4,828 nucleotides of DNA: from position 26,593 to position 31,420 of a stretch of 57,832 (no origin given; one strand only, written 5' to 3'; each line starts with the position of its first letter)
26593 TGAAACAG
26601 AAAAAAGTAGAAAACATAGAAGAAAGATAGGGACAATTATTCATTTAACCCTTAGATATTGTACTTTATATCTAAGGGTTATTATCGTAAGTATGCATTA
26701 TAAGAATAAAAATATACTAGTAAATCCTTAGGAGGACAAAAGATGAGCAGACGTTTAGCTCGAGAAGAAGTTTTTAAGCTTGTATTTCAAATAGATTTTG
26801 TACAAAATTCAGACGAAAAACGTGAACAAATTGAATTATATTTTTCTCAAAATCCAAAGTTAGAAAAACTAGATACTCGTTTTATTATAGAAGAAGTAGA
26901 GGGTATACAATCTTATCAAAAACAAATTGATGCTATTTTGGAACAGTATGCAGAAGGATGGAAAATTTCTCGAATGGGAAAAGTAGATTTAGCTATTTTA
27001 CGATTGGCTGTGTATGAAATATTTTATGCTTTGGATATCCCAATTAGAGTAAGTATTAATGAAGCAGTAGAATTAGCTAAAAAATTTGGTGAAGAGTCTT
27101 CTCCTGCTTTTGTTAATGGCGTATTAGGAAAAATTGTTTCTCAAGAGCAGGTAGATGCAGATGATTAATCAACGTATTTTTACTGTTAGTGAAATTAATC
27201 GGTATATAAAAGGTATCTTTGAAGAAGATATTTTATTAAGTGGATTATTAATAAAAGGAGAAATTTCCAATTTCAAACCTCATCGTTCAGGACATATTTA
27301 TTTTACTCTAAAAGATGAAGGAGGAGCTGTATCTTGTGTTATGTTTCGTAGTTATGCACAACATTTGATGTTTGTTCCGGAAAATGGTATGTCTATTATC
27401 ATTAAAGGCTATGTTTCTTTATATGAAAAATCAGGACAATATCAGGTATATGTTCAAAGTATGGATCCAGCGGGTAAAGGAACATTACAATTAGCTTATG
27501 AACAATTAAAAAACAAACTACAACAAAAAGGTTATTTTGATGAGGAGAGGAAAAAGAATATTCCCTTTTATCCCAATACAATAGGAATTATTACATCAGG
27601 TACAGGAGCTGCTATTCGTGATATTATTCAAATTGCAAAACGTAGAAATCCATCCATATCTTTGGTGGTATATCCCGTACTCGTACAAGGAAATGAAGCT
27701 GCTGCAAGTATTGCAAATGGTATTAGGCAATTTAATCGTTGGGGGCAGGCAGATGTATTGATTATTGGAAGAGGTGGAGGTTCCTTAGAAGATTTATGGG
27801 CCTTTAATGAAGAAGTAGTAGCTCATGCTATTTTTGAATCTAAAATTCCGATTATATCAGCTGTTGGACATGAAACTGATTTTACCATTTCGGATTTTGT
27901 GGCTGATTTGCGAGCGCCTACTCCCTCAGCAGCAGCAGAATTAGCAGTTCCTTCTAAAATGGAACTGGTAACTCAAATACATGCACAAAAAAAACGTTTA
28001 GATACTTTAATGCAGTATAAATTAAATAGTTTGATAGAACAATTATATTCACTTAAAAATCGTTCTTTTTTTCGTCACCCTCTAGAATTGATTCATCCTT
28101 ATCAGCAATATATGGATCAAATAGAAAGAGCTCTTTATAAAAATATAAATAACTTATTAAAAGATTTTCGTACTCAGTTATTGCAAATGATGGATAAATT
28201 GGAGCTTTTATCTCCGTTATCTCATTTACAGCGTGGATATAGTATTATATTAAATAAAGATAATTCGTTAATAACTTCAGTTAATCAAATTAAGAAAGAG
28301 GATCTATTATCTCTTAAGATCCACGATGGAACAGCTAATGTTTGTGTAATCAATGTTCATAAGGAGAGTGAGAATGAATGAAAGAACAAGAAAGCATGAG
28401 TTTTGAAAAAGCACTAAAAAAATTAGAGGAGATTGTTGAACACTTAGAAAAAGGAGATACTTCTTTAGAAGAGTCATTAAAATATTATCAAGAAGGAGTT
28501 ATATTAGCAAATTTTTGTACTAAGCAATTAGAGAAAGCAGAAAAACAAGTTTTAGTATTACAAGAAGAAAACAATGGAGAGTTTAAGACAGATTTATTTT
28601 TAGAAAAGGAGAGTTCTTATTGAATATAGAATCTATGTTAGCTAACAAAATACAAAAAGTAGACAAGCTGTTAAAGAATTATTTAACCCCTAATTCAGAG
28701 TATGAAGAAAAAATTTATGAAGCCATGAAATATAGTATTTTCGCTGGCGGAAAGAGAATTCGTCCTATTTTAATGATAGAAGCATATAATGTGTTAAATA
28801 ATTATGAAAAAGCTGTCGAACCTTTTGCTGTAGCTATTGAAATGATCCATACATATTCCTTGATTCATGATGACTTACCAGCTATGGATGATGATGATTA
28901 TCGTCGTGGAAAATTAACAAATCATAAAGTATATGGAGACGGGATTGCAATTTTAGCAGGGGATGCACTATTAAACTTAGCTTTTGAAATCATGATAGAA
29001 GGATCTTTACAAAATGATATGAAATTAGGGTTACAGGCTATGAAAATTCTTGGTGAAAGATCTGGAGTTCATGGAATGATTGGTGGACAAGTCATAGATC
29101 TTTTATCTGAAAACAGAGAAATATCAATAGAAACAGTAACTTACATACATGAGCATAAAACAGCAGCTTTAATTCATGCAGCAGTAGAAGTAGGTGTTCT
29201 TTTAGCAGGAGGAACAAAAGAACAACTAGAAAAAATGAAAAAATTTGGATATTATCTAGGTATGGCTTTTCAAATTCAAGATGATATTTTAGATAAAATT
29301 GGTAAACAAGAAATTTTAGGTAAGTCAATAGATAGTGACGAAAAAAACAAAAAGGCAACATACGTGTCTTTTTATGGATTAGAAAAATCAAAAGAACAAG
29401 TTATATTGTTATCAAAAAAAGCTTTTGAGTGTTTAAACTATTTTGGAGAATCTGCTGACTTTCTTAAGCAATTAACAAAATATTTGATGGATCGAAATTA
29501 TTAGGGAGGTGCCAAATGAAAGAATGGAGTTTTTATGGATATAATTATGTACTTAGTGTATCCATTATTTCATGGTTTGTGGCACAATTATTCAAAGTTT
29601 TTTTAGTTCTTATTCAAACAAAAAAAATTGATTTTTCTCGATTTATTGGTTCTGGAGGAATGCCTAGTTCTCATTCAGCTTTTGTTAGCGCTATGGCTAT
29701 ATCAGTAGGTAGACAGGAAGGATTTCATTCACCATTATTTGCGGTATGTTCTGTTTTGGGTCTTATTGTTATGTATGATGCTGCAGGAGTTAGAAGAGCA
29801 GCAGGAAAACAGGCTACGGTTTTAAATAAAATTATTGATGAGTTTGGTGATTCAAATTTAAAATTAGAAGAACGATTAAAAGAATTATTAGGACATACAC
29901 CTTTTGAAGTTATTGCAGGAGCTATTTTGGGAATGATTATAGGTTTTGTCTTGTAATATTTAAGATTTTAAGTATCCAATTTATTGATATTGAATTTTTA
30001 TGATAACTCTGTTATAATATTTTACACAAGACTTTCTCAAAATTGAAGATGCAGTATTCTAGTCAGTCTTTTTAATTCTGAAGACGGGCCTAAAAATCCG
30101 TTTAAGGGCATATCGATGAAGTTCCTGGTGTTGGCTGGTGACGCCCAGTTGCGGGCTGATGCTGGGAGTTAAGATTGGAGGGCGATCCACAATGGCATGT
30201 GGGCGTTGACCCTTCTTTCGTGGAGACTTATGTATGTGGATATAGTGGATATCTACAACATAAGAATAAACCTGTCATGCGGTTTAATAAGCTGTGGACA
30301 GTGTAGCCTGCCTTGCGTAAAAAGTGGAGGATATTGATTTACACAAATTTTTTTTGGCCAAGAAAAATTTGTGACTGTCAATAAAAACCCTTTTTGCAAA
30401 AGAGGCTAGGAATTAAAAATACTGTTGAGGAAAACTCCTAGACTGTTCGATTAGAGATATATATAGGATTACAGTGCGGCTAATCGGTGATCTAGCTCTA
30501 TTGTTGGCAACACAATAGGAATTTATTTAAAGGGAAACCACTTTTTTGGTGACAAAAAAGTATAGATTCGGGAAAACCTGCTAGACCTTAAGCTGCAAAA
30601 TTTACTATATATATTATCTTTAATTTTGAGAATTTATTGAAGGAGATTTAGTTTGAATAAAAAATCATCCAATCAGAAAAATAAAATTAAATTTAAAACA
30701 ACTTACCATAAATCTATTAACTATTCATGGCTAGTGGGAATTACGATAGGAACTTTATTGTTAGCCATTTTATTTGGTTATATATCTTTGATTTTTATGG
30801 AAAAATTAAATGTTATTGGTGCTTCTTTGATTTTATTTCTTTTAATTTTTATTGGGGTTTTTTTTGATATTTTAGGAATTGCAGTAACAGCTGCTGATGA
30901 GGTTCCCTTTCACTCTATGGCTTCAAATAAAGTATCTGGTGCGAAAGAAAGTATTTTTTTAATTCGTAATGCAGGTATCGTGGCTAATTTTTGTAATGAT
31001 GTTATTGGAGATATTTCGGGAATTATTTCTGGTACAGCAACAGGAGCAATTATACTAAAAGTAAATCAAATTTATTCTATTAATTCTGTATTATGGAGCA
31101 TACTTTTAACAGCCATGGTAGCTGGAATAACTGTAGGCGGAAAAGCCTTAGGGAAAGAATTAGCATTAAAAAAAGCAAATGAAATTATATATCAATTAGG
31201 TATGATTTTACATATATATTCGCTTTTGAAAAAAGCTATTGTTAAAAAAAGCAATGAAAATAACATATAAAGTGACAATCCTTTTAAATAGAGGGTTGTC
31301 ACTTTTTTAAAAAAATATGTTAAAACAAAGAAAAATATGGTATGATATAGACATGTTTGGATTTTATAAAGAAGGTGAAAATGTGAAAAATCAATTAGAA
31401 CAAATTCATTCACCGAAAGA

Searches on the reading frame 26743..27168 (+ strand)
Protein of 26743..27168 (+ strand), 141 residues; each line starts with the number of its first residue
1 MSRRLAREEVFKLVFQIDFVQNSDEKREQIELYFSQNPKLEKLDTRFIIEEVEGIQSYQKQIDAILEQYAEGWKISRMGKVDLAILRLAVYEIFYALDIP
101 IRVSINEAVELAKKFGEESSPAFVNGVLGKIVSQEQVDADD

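Call 4: search_protein_families(library=pfam, proteins=[window:26743-27168:+])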
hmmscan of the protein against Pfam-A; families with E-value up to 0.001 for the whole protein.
window:26743-27168:+ (141 aa): 1 family
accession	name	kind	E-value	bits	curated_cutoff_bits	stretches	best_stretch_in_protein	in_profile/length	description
PF01029.23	NusB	-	2.8e-37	128.5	23.1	1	6-132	3-132/133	NusB family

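Call 5: search_protein_families(library=ncbifam, proteins=[window:26743-27168:+])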
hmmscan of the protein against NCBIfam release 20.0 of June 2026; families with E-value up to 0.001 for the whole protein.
window:26743-27168:+ (141 aa): 7 families
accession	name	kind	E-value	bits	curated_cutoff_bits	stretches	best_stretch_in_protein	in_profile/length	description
TIGR01951.1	nusB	equivalog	5.4e-40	136.7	88.35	1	3-134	2-130/131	transcription antitermination factor NusB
NF001223.0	PRK00202.1-1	equivalog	5.5e-31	107.6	131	1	2-136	8-145/146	transcription antitermination factor NusB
NF011494.0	PRK14902.1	equivalog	1e-17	64.1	319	1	7-137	6-131/444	16S rRNA (cytosine(967)-C(5))-methyltransferase RsmB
NF011493.0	PRK14901.1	equivalog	6.4e-11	41.7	540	1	36-135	31-129/447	16S rRNA (cytosine(967)-C(5))-methyltransferase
NF001230.0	PRK00202.2-5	equivalog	8.2e-11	42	132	1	6-135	21-151/165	transcription antitermination factor NusB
TIGR00563.1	rsmB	equivalog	3.2e-10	39.7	269.05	1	36-136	27-125/437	16S rRNA (cytosine(967)-C(5))-methyltransferase RsmB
NF011495.0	PRK14903.1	equivalog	0.00033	19.6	503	1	39-132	33-120/431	16S rRNA (cytosine(967)-C(5))-methyltransferase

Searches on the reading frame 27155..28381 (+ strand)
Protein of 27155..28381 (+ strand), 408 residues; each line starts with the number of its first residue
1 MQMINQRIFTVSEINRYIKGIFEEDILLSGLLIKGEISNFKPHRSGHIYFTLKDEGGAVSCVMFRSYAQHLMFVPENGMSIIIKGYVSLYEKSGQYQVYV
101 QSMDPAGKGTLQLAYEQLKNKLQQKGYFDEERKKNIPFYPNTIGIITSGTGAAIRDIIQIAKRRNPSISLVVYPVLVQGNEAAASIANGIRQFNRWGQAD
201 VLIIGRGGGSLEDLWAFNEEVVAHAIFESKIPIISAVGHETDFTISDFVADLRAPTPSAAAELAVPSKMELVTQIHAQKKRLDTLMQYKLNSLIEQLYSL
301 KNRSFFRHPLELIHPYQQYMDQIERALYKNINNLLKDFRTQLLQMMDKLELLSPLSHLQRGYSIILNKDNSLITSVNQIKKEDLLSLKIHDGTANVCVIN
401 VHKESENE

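Call 4: search_protein_families(library=pfam, proteins=[window:27155-28381:+])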
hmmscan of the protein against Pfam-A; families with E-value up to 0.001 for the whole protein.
window:27155-28381:+ (408 aa): 3 families
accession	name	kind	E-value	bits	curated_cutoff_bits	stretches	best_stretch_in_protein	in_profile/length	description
PF02601.20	Exonuc_VII_L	-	3.4e-96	322.9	35.9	2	127-341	1-213/315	Exonuclease VII, large subunit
PF13742.12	tRNA_anti_2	-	6.1e-31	107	27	1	9-104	1-95/95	OB-fold nucleic acid binding domain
PF01336.31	tRNA_anti-codon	-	2.2e-13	50.4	27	1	33-104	3-73/75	OB-fold nucleic acid binding domain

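Call 5: search_protein_families(library=ncbifam, proteins=[window:27155-28381:+])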
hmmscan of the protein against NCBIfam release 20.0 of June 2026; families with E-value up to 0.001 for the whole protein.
window:27155-28381:+ (408 aa): 1 family
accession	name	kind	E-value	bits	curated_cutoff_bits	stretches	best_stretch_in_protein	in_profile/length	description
TIGR00237.1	xseA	equivalog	4.1e-150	500.3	180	1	10-397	1-387/389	exodeoxyribonuclease VII large subunit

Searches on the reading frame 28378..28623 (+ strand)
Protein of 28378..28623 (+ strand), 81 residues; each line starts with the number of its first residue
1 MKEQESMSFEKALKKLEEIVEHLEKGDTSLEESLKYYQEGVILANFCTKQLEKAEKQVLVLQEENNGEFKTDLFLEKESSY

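Call 4: search_protein_families(library=pfam, proteins=[window:28378-28623:+])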
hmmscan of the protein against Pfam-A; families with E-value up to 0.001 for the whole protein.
window:28378-28623:+ (81 aa): 1 family
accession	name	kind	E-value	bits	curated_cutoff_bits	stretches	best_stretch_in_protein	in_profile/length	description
PF02609.21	Exonuc_VII_S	-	9.7e-21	74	24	1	9-58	1-50/52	Exonuclease VII small subunit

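Call 5: search_protein_families(library=ncbifam, proteins=[window:28378-28623:+])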
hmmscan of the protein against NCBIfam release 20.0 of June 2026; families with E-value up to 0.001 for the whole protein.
window:28378-28623:+ (81 aa): 13 families
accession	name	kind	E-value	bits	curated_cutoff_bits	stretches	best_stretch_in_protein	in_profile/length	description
NF010669.0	PRK14066.1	equivalog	3.3e-21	75.3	113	1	8-77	5-74/76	exodeoxyribonuclease VII small subunit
NF002140.0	PRK00977.1-4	equivalog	7.6e-21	73.7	71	1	3-70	6-73/81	exodeoxyribonuclease VII small subunit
TIGR01280.1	xseB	equivalog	1e-20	73.5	35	1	8-63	1-56/57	exodeoxyribonuclease VII small subunit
NF002139.0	PRK00977.1-3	equivalog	2.3e-18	66.1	68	1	3-67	9-73/84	exodeoxyribonuclease VII small subunit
NF002141.0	PRK00977.1-5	equivalog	3.2e-18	65.4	92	1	3-72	17-86/93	exodeoxyribonuclease VII small subunit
NF010666.0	PRK14063.1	equivalog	1.8e-17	63.2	111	1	2-69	2-68/78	exodeoxyribonuclease VII small subunit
NF002137.0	PRK00977.1-1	equivalog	5.5e-16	58.3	94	1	2-66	4-68/80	exodeoxyribonuclease VII small subunit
NF002138.0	PRK00977.1-2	equivalog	7.2e-16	57.7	77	1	4-72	3-71/77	exodeoxyribonuclease VII small subunit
NF010670.0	PRK14067.1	equivalog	4.8e-15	55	107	1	3-70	4-71/81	exodeoxyribonuclease VII small subunit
NF010672.0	PRK14069.1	equivalog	1e-14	54.6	123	1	1-71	1-72/95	exodeoxyribonuclease VII small subunit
NF010671.0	PRK14068.1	equivalog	3.6e-13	49.4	95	1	4-72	3-71/76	exodeoxyribonuclease VII small subunit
NF010667.0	PRK14064.1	equivalog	1.2e-12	48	134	1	8-59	7-58/75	exodeoxyribonuclease VII small subunit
NF010673.0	PRK14070.1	equivalog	2.3e-10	40.4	119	1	7-68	1-62/75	exodeoxyribonuclease VII small subunit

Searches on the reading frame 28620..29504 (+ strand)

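Call 4: search_protein_families(library=pfam, proteins=[window:28620-29504:+])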
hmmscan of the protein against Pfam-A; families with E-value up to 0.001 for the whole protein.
window:28620-29504:+ (294 aa): 1 family
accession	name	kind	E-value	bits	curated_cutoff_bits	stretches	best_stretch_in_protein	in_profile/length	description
PF00348.22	polyprenyl_synt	-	1.8e-60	204.7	27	1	30-261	2-227/251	Polyprenyl synthetase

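Call 5: search_protein_families(library=ncbifam, proteins=[window:28620-29504:+])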
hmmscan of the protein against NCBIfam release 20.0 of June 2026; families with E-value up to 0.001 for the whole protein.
window:28620-29504:+ (294 aa): 16 families
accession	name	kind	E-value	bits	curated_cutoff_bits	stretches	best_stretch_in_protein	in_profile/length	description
NF045485.1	FPPsyn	subfamily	1.2e-106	356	275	1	9-294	3-288/288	farnesyl diphosphate synthase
NF045685.1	GGPPSynCrtE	equivalog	7.8e-93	310.7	460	1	3-293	3-292/293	geranylgeranyl diphosphate synthase CrtE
NF007877.0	PRK10581.1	equivalog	2.8e-70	236.8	321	1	2-293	2-298/299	(2E,6E)-farnesyl diphosphate synthase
NF041169.1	f2_encap_cargo4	exception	6.5e-58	196.6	450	1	42-260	48-259/334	family 2 encapsulin nanocompartment cargo protein polyprenyl transferase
NF040698.1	IdsA_Meth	equivalog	9.6e-58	195.9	468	1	2-260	2-256/328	short chain isoprenyl diphosphate synthase IdsA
NF041003.1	GGPP_syn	equivalog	1.5e-49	168.9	500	1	4-260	3-253/326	geranylgeranyl diphosphate synthase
NF040789.2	gerfarn_diphsyn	equivalog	5.8e-39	134.2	560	1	3-252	7-265/345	geranylfarnesyl diphosphate synthase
TIGR02748.1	GerC3_HepT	equivalog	2.3e-37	128.8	456.55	1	3-258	5-247/319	heptaprenyl diphosphate synthase component II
NF045549.1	GGPPsyn_IdsB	equivalog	4.1e-35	121.5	475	1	42-264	63-279/346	geranylgeranyl diphosphate synthase IdsB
NF008140.0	PRK10888.1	equivalog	2.4e-34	119.1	412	1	6-270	9-260/323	octaprenyl diphosphate synthase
NF045628.1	HxpDPsynlarge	equivalog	1.6e-33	116.1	500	1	8-259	2-240/311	hexaprenyl-diphosphate synthase large subunit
TIGR02749.1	prenyl_cyano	equivalog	5.5e-30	104.5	383.2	1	9-266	12-259/322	solanesyl diphosphate synthase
NF042417.1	NPPPS_Mycobact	equivalog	1.4e-28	99.9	600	1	9-257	24-259/335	nonaprenyl/(2E,6E)-farnesyl/geranylgeranyl diphosphat synthase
NF040627.1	GFPS_Meth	equivalog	2.3e-22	79.8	600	1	34-269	30-255/285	geranylfarnesyl diphosphate synthase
NF042416.1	GFPPS_Mycobact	equivalog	1.9e-19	69.8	600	1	26-249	25-262/350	bifunctional (2E,6E)-farnesyl/geranyl diphosphate synthase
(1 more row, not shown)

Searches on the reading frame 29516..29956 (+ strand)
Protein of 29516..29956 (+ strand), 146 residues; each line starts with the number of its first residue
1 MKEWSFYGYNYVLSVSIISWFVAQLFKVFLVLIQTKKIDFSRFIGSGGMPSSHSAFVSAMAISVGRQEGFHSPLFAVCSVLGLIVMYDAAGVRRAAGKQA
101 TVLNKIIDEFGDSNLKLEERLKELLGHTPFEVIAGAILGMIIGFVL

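Call 4: search_protein_families(library=pfam, proteins=[window:29516-29956:+])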
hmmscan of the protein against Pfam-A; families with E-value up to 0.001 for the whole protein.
window:29516-29956:+ (146 aa): 1 family
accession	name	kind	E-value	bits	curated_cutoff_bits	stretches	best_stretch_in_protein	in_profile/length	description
PF02681.20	DUF212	-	1e-51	174.8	26.5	1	10-142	3-126/126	Divergent PAP2 family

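Call 5: search_protein_families(library=ncbifam, proteins=[window:29516-29956:+])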
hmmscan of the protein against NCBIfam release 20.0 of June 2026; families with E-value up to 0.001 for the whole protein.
window:29516-29956:+ (146 aa): 0 families

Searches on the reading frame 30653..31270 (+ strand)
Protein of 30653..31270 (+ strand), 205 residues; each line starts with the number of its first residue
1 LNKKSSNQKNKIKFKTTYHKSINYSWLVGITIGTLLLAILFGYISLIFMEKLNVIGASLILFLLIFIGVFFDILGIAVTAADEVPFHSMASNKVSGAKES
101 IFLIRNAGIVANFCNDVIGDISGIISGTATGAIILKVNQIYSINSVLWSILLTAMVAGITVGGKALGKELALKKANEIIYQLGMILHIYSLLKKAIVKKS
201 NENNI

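Call 4: search_protein_families(library=pfam, proteins=[window:30653-31270:+])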
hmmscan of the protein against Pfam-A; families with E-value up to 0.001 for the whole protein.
window:30653-31270:+ (205 aa): 0 families

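Call 5: search_protein_families(library=ncbifam, proteins=[window:30653-31270:+])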
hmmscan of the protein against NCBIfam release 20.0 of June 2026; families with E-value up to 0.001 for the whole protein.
window:30653-31270:+ (205 aa): 0 families

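Call 9: find_homologous_proteins(query=window:30653-31267:+)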
Query seq(205 aa) (205 aa): 4506 proteins with E <= 0.001 among 5412 candidates; the best 120 are listed.
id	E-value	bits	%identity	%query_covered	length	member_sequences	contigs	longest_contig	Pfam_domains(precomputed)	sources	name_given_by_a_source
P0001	6.8e-120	416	100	100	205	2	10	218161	-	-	-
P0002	1.1e-99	350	99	87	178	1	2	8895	-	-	-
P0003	2.4e-96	339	77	100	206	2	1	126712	-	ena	-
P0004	3.9e-84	299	77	87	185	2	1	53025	-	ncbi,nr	ncbi:MAG: hypothetical protein GX962_08230 [Epulopiscium sp.]|nr:hypothetical protein [Candidatus Ep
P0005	1.5e-67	245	61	95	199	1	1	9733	-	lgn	-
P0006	3.1e-67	244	63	82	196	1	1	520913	-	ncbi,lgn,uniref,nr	ncbi:hypothetical protein EDC18_101221 [Natranaerovirga pectinivora]|uniref:Uncharacterized protein 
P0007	1.2e-65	239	62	82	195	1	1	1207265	-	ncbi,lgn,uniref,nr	ncbi:hypothetical protein EDC19_0774 [Natranaerovirga hydrolytica]|uniref:CNNM transmembrane domain-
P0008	2.2e-65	238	62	96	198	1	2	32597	-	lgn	-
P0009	5.1e-64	234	61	90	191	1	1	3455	-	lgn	-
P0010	5.2e-64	234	60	91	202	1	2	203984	-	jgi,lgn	jgi:hypothetical protein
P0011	9.7e-63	230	55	98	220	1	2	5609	-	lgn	-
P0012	1.4e-62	229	61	91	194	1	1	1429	-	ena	-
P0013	2.5e-62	228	60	88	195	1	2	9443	-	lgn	-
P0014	4.4e-62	228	61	92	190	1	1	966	-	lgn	-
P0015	8.6e-62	227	59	90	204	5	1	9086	-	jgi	-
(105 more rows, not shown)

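Call 38: search_protein_families(library=pfam, proteins=[window:30653-31267:+], max_evalue=10)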
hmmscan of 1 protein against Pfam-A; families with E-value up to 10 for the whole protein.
seq(205 aa): 3 families
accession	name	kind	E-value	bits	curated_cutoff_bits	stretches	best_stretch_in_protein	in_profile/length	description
PF01595.25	CNNM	-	0.0051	16.9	28.4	1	59-192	1-130/181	Cyclin M transmembrane N-terminal domain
PF09925.14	DUF2157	-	1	9.5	32.4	0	82-159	87-134/146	Predicted membrane protein (DUF2157)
PF07178.16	TraL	-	5.8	7.7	24.4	0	26-53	28-55/90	TraL protein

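Call 45: predict_structure(alignment_id=A1)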
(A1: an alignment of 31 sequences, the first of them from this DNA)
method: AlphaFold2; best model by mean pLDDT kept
length: 205 residues; sequences in the alignment: 31
mean_pLDDT: 79.3   pTM: 0.65
mean pLDDT of the five models: 79.3, 77.9, 74.1, 71.0, 66.1
residues with pLDDT >= 90: 4; 70-90: 172; 50-70: 25; < 50: 4
segments of 3 or more residues with pLDDT < 50: 11-13
pLDDT, mean of each block of 10 residues (from residue 1): 54 54 81 85 85 88 88 82 67 75 77 82 86 83 83 88 84 80 85 85 70
secondary structure, 60 per line:
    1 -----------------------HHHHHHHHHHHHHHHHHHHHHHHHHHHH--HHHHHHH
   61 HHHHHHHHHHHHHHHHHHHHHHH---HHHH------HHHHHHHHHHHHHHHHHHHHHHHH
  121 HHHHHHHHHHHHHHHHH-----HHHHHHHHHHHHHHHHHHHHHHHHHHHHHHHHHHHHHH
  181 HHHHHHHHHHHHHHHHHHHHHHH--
elements in order: H24-51 H54-83 H87-90 H97-137 H143-203

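Call 49: fold_search(model_id=the predicted structure, library=pdb)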
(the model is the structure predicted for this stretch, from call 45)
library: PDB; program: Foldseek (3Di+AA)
matches with E <= 10: 141; with E <= 0.001: 0
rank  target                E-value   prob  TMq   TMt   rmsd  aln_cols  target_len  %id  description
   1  7m1t_B                5.2e-02  1.00  0.41  0.29   9.3       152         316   16  Crystal structure of an archaeal CNNM, MtCorB, with C-terminal deletion in complex with Mg2+-ATP (released 2021-06-16)
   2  7m1u_A                1.0e-01  0.99  0.41  0.30   9.5       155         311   14  Crystal structure of an archaeal CNNM, MtCorB, R235L mutant with C-terminal deletion (released 2021-06-16)
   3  7m1u_B                1.5e-01  0.94  0.35  0.27  14.0       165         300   12  Crystal structure of an archaeal CNNM, MtCorB, R235L mutant with C-terminal deletion (released 2021-06-16)
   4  7m1t_A                1.5e-01  0.99  0.41  0.28   7.3       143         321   14  Crystal structure of an archaeal CNNM, MtCorB, with C-terminal deletion in complex with Mg2+-ATP (released 2021-06-16)
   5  7cfg                  3.7e-01  0.84  0.34  0.41  11.7       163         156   18  Structure of the transmembrane domain of the bacterial CNNM/CorC family Mg2+ transporter in complex with Mg2+ (released 2021-02-24)
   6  7cff                  1.3e+00  0.77  0.41  0.51  11.8       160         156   17  Structure of the thermostabilized transmembrane domain of the bacterial CNNM/CorC family Mg2+ transporter in complex wit (released 2021-02-24)
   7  4tx5_B                1.4e+00  0.57  0.38  0.44  13.8       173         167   12  Crystal structure of Smac-DIABLO (in space group P65) (released 2015-07-15)
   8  8qyy_A                1.5e+00  0.13  0.23  0.20  19.6       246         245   14  Zorya anti-bacteriophage defense system ZorAB, ZorA delta_435-729, ZorA tail tip deletion. (released 2024-11-06)
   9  8qyd_A                1.6e+00  0.13  0.23  0.18  19.6       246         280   14  Zorya anti-bacteriophage defense system ZorAB (released 2024-11-06)
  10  1few                  1.9e+00  0.35  0.35  0.40  15.7       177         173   10  CRYSTAL STRUCTURE OF SMAC/DIABLO (released 2000-09-13)
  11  8i3d_A                2.0e+00  0.15  0.26  0.12  11.1       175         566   16  Cryo-EM structure of abscisic acid transporter AtABCG25 (released 2023-09-13)
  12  9plo_R                2.0e+00  0.06  0.13  0.11  24.5       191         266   15  Structure of alpha2a adrenergic receptor in complex with Go heterotrimer, scFv16, and N-(5-methylnaphthalen-1-yl)pyrid (released 2025-07-30)
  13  8jtc                  2.3e+00  0.16  0.26  0.16  11.6       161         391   16  Human VMAT2 complex with reserpine (released 2023-11-29)
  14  7w7e_R                2.3e+00  0.07  0.16  0.13  24.1       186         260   12  Cryo-EM structure of the alpha2A adrenergic receptor GoA signaling complex bound to a biased agonist (released 2022-09-28)
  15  6jx6_C                2.5e+00  0.57  0.43  0.56   8.9       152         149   10  Tetrameric form of Smac (released 2019-12-04)
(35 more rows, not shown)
